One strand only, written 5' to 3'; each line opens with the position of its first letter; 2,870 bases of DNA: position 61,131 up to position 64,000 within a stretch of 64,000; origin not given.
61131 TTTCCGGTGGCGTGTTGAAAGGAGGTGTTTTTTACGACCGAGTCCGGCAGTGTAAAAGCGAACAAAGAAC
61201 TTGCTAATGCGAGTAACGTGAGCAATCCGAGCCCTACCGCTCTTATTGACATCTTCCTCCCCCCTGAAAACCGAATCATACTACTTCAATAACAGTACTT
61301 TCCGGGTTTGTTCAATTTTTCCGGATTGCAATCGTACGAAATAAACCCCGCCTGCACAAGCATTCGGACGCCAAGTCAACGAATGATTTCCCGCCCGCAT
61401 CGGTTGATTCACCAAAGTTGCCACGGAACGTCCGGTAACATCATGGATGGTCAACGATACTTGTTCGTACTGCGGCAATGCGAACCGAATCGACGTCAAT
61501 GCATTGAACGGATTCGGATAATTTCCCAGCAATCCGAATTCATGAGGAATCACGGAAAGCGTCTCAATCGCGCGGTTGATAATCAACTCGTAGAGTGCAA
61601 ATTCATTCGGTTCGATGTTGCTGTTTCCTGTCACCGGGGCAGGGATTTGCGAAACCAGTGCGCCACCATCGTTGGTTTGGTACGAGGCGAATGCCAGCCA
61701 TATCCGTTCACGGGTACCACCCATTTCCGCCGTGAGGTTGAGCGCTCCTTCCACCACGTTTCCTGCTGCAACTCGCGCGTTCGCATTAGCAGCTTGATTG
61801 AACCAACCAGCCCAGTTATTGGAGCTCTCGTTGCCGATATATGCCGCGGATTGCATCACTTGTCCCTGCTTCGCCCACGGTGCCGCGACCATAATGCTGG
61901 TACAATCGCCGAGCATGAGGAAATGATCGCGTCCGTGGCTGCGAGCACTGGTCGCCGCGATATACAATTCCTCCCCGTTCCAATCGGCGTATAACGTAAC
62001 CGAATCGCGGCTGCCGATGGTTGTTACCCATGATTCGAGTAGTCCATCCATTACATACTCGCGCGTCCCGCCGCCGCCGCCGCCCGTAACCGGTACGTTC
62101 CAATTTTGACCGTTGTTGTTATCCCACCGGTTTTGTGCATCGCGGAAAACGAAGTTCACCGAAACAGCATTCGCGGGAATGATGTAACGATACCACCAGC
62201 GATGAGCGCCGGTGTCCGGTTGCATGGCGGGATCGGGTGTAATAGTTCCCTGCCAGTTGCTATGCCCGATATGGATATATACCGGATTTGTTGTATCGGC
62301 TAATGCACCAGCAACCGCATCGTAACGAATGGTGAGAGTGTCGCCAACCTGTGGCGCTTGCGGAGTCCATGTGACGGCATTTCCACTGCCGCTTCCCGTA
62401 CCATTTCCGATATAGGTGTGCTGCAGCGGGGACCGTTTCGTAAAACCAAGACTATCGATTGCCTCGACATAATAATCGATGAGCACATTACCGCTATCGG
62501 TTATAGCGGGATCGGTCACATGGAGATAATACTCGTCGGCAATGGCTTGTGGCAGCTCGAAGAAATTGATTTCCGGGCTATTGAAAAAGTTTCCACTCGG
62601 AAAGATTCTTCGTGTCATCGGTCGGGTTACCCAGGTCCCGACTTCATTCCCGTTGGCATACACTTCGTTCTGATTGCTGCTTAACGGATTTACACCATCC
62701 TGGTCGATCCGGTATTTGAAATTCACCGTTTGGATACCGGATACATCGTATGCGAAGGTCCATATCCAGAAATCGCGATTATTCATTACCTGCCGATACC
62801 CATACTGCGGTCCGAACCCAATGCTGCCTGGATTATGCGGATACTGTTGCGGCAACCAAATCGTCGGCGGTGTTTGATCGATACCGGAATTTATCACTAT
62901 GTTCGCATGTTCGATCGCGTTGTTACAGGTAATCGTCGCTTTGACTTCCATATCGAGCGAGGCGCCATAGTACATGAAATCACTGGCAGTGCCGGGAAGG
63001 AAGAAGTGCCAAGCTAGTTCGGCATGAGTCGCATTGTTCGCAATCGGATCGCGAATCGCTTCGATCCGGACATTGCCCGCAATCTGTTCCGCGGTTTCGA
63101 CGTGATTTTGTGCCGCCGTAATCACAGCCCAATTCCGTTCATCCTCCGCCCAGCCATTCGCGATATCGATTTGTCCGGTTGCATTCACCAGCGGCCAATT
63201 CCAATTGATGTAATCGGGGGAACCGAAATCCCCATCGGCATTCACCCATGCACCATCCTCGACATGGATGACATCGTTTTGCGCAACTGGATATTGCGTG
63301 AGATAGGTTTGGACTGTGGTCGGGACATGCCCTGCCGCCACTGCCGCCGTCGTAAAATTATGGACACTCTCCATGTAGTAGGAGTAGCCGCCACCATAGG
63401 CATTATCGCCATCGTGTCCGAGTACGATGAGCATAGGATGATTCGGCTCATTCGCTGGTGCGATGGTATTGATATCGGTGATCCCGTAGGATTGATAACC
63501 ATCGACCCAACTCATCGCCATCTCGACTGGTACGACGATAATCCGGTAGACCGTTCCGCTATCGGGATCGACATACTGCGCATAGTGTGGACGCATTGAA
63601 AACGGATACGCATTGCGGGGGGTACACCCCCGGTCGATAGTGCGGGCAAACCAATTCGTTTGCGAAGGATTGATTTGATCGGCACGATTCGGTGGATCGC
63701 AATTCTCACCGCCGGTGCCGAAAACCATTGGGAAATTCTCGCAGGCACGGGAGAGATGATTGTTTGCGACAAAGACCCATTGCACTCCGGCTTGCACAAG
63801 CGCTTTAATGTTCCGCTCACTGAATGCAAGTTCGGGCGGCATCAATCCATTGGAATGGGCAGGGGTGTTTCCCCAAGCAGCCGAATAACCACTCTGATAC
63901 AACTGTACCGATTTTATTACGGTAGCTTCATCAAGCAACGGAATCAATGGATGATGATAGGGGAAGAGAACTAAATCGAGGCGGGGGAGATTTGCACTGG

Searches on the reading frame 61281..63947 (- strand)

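Call 66: search_protein_families(library=pfam, proteins=[window:61281-63947:-], max_evalue=0.00001)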
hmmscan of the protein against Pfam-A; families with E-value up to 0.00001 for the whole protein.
window:61281-63947:- (888 aa): 1 family
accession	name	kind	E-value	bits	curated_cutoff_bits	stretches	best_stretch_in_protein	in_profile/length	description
PF18962.6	Por_Secre_tail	-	9.5e-08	32.7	27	1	810-884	2-73/75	Secretion system C-terminal sorting domain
